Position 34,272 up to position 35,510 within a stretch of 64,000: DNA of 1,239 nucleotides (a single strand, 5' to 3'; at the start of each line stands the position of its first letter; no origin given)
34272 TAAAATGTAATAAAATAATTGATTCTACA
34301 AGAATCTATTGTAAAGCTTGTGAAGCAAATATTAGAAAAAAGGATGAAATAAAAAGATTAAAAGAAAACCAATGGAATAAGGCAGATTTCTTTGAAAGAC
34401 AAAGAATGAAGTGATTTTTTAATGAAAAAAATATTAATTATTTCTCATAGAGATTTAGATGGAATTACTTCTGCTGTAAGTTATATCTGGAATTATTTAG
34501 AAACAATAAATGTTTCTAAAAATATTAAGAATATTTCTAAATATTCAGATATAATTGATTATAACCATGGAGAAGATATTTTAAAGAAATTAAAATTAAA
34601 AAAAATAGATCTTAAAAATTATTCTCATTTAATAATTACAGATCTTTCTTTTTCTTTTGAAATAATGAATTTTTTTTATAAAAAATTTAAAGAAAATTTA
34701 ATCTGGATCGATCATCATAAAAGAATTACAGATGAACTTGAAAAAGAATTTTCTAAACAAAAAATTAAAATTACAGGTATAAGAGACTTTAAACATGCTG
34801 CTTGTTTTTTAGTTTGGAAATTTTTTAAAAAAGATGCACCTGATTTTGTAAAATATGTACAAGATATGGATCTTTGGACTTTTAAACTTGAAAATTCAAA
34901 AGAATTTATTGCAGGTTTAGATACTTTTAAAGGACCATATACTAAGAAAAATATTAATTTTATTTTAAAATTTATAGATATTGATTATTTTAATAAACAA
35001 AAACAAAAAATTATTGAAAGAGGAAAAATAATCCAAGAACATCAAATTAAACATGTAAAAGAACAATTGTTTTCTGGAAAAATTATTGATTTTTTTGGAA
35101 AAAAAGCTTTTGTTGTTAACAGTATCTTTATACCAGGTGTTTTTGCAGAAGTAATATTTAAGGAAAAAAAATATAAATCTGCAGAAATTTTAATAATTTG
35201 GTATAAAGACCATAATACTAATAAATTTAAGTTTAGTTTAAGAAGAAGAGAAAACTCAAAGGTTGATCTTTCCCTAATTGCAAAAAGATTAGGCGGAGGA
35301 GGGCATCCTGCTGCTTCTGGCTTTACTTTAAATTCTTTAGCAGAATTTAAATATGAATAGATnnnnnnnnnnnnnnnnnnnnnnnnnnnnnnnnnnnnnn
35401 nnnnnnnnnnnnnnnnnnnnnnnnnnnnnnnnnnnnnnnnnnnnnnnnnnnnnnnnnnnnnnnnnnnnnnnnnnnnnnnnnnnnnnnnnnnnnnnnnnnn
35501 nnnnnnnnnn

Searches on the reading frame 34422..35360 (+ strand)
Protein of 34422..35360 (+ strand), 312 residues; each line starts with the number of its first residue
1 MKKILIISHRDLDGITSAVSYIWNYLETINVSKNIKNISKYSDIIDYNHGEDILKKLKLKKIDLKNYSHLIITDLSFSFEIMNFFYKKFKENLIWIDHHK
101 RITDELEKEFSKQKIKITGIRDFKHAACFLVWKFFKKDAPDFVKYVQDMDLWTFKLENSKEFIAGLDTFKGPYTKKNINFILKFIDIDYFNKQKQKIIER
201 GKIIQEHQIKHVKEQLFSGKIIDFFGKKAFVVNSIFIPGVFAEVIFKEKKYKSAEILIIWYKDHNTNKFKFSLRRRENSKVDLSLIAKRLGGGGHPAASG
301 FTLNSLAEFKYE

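Call 67: search_protein_families(library=pfam, proteins=[window:34422-35360:+], max_evalue=0.001)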
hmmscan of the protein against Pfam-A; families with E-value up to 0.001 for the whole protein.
window:34422-35360:+ (312 aa): 2 families
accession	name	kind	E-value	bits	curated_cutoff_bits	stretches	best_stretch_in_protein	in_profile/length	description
PF01368.27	DHH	-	6e-08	33.5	28.1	1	3-136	1-103/125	DHH family, N-terminal domain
PF02272.25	DHHA1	-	1.4e-07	32.3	25.9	1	242-305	19-85/102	DHHA1 domain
